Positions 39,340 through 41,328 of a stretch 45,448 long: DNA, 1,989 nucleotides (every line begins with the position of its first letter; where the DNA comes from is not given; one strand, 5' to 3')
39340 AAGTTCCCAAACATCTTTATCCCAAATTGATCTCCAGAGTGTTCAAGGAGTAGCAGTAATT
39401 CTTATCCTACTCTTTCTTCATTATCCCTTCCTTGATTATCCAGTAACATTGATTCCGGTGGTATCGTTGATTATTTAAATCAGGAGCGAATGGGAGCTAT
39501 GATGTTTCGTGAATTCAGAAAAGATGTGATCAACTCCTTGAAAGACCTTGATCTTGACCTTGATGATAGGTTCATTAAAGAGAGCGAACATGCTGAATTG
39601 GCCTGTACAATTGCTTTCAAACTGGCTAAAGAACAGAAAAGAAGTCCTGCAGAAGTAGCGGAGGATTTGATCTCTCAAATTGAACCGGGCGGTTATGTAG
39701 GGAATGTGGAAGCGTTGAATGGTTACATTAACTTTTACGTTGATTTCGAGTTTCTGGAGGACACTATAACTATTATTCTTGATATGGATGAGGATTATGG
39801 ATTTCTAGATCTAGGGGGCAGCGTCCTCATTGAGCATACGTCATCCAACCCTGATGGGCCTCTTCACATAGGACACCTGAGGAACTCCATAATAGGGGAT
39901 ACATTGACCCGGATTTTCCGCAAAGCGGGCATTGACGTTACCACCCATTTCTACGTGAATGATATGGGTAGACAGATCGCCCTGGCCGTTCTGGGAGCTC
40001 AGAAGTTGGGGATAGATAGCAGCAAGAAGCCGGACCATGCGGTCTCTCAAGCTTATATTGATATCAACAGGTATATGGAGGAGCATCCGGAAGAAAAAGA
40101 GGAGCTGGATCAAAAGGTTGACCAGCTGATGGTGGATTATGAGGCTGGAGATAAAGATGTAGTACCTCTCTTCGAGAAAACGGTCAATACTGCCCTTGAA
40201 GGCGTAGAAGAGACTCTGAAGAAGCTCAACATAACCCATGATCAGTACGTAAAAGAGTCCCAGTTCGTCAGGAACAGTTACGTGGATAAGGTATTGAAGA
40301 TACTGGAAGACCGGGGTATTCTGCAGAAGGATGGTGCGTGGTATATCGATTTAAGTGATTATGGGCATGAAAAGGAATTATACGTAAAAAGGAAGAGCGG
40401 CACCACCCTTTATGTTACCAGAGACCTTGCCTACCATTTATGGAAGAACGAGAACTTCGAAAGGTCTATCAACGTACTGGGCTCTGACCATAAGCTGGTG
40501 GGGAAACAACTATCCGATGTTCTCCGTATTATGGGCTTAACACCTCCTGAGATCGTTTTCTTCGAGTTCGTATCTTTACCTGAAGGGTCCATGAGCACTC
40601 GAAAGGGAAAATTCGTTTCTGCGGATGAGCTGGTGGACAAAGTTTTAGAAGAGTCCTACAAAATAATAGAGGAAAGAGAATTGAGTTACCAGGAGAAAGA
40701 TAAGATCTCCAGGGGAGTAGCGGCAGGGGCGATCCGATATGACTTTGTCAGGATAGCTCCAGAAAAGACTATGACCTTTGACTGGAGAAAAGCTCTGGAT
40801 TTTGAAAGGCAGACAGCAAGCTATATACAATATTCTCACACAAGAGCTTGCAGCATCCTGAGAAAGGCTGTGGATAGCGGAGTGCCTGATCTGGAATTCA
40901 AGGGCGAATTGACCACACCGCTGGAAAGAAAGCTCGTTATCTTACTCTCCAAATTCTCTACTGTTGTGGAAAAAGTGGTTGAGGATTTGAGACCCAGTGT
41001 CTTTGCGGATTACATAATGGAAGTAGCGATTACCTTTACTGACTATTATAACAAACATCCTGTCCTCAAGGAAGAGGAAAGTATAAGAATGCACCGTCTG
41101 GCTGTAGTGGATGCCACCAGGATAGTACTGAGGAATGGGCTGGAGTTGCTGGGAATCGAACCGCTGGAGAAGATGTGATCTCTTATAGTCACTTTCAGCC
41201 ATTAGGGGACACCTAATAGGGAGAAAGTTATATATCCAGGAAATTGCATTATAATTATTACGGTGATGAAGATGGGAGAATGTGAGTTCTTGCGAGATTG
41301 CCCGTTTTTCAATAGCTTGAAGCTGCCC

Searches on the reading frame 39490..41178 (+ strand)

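Call 76: search_protein_families(library=pfam, proteins=[window:39490-41178:+], max_evalue=0.0001)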
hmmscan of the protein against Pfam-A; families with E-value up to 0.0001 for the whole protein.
window:39490-41178:+ (562 aa): 5 families
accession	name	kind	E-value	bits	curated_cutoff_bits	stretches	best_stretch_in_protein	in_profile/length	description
PF00750.26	tRNA-synt_1d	-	7.2e-38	130.9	23.3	1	111-431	21-348/349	tRNA synthetases class I (R), catalytic domain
PF05746.21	DALR_1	-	3.9e-34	117.7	22.3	1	446-562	1-117/117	DALR anticodon binding domain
PF03485.21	Arg_tRNA_synt_N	-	8.1e-14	52.4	21.5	1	10-83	4-84/85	Arginyl tRNA synthetase N terminal domain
PF01921.24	tRNA-synt_1f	-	2.8e-08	33.5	27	1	118-389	29-304/360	tRNA synthetases class I (K)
PF09334.17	tRNA-synt_1g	-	1.4e-07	31.1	20.1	0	121-209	10-102/391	tRNA synthetases class I (M)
